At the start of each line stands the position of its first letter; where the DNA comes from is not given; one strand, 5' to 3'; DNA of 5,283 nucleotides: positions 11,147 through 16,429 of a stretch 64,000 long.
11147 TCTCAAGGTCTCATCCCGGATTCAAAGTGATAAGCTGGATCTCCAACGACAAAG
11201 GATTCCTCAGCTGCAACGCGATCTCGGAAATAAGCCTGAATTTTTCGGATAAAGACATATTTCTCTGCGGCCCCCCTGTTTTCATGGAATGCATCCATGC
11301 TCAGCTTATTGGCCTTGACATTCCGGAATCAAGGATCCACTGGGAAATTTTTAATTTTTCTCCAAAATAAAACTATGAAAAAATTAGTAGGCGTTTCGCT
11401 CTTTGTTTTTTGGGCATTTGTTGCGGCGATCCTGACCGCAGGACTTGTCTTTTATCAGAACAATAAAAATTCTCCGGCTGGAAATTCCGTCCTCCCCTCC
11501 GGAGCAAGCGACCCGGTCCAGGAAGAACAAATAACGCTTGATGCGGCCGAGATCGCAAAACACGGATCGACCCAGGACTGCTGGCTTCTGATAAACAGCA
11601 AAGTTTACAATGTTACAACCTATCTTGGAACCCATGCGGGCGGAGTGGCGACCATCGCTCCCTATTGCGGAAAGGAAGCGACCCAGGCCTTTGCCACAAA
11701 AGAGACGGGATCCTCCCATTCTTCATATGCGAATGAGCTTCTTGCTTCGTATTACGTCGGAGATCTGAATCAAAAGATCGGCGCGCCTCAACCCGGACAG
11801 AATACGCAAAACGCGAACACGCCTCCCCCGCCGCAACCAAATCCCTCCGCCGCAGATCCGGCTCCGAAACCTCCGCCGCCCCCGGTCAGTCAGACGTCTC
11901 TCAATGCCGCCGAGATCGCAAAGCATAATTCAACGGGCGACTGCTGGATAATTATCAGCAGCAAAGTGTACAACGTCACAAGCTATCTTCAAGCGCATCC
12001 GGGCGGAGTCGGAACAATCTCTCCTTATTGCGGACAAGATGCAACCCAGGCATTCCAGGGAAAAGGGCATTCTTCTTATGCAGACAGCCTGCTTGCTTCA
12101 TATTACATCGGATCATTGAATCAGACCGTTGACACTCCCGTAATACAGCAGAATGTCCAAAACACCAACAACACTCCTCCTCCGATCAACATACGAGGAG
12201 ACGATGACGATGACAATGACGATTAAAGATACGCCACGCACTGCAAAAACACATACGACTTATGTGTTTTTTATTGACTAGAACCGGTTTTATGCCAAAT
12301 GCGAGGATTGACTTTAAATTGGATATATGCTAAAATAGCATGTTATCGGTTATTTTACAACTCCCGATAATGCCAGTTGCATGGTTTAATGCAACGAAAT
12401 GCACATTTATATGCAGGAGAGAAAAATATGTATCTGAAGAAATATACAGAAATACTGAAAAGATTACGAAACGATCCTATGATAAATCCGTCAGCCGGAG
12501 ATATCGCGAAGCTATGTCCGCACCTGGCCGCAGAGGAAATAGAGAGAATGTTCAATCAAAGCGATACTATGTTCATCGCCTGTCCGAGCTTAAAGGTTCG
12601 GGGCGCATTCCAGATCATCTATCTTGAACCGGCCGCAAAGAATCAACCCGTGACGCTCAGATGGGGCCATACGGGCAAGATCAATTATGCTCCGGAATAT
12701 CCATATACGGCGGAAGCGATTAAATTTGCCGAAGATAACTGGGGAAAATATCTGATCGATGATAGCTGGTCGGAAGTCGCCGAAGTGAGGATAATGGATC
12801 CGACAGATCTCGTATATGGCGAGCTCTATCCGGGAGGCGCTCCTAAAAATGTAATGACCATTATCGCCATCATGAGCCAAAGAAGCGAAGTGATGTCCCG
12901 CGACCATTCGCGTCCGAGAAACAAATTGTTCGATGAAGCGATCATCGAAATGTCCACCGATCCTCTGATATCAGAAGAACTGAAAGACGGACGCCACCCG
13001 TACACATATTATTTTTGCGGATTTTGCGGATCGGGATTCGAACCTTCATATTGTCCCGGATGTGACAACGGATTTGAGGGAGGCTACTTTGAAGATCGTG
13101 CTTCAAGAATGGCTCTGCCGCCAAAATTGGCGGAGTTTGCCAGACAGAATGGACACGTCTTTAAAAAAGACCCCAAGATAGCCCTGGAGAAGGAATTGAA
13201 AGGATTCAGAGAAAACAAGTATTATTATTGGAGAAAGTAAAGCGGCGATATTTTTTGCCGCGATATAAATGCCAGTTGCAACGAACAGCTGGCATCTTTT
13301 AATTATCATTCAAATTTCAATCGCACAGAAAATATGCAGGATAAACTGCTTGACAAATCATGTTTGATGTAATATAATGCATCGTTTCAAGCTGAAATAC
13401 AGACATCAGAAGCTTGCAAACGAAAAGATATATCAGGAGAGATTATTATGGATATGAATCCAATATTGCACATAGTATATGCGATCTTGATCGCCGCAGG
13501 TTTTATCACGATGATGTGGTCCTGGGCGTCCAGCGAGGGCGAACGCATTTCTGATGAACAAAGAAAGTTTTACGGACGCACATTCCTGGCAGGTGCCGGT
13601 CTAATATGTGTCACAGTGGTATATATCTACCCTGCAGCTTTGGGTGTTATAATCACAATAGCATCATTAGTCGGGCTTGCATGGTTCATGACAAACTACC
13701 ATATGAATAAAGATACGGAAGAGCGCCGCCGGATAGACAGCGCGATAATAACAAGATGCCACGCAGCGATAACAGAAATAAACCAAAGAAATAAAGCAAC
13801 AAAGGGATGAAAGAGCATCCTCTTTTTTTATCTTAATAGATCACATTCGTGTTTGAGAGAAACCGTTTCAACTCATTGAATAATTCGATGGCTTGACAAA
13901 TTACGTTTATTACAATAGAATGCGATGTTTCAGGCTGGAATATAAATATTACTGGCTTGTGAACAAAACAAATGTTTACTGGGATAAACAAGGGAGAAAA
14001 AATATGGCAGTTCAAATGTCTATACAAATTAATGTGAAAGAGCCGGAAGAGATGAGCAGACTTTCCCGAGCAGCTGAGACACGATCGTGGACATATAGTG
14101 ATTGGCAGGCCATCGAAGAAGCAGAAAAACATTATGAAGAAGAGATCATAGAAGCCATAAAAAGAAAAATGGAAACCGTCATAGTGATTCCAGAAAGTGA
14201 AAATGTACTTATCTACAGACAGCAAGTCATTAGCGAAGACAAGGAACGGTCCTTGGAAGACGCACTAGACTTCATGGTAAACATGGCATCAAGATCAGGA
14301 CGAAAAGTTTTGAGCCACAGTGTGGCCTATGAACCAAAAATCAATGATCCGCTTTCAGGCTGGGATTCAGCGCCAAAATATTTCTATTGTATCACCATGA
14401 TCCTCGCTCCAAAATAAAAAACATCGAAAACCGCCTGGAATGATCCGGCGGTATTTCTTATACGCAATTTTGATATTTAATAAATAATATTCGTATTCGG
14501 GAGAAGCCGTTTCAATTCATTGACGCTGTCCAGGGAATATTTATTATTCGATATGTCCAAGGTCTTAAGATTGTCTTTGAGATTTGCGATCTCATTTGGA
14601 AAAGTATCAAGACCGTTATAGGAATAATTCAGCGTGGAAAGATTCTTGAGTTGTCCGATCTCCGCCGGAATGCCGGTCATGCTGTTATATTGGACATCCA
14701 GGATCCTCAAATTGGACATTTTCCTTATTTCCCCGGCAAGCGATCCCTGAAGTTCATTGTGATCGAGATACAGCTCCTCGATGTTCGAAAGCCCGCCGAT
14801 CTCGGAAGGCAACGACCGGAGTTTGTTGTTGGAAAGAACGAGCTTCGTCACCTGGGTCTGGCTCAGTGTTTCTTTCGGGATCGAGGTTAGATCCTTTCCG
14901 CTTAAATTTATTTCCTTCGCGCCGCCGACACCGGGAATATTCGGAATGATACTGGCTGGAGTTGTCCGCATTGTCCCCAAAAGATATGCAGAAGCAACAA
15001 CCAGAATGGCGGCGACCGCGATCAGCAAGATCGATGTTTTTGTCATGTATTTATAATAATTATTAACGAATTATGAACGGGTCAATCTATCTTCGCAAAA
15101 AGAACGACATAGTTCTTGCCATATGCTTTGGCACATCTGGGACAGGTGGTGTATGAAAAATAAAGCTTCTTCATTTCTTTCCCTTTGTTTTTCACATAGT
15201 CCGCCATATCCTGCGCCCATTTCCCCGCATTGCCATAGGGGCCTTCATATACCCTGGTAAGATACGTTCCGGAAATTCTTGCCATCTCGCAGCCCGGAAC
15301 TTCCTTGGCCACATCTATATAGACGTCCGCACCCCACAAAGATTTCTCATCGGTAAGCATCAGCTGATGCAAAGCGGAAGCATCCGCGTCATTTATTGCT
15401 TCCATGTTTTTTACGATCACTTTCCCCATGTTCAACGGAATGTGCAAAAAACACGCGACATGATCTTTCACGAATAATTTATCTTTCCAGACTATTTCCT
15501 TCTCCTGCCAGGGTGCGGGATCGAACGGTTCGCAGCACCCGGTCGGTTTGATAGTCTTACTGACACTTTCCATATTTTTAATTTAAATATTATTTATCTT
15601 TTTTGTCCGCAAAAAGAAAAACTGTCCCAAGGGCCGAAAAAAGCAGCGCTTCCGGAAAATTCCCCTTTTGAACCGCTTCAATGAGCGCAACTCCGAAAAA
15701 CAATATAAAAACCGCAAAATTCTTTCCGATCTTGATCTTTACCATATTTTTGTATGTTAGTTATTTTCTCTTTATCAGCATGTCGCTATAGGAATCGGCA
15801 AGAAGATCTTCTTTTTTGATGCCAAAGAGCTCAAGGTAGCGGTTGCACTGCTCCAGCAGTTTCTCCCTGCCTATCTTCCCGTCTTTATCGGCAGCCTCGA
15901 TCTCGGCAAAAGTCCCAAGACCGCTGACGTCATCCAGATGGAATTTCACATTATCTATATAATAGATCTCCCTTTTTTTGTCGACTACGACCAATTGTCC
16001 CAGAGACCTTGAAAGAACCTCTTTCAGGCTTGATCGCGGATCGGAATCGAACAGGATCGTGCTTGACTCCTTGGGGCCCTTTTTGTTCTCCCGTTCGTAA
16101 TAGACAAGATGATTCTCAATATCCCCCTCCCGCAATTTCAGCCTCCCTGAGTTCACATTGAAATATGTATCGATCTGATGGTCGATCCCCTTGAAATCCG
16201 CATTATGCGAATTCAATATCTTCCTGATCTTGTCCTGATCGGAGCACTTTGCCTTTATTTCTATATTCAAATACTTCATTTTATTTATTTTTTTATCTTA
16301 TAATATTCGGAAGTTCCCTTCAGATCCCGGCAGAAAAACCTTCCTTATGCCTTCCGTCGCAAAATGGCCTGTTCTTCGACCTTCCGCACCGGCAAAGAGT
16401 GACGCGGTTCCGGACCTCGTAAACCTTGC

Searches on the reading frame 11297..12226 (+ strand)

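Call 16: search_protein_families(library=pfam, proteins=[window:11297-12226:+], max_evalue=0.001)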
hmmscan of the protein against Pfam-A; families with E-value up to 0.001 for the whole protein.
window:11297-12226:+ (309 aa): 1 family
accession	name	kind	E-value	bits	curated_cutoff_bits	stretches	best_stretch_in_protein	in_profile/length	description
PF00173.33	Cyt-b5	-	1.4e-42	144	23.7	2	204-274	2-73/74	Cytochrome b5-like Heme/Steroid binding domain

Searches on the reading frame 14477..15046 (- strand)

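Call 16: search_protein_families(library=pfam, proteins=[window:14477-15046:-], max_evalue=0.001)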
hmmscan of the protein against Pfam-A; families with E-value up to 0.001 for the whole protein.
window:14477-15046:- (189 aa): 4 families
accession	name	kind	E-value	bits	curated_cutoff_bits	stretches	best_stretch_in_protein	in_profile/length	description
PF13855.12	LRR_8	-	2.3e-16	59.7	27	2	44-99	4-61/61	Leucine rich repeat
PF00560.39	LRR_1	-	2.7e-14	50.7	20.6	0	66-86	2-23/23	Leucine Rich Repeat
PF12799.13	LRR_4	-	3.9e-13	49.6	27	2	64-98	1-35/44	Leucine Rich repeats (2 copies)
PF23598.1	LRR_14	-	1.4e-11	44.2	40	1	103-180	39-115/353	Leucine-rich repeat region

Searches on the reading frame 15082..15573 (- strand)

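Call 73: search_protein_families(library=pfam, proteins=[window:15082-15573:-], max_evalue=0.001)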
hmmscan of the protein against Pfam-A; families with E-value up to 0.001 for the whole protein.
window:15082-15573:- (163 aa): 1 family
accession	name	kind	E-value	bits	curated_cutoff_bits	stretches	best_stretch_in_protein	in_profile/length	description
PF20603.3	Bact_hydrolase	-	7.6e-62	208.4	27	1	7-162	4-160/160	Bacterial hydrolase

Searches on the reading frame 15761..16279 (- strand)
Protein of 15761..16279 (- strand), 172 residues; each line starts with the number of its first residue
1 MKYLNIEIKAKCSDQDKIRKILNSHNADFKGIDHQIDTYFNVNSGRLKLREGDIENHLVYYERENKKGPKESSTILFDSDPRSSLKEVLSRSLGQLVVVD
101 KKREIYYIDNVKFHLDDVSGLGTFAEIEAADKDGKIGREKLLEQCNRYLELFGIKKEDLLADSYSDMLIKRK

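Call 73: search_protein_families(library=pfam, proteins=[window:15761-16279:-], max_evalue=0.001)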
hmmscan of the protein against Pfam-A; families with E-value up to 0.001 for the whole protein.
window:15761-16279:- (172 aa): 1 family
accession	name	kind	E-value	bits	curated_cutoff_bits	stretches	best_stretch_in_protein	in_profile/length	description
PF01928.26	CYTH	-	7.6e-15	55.6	23.2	1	5-161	3-176/179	CYTH domain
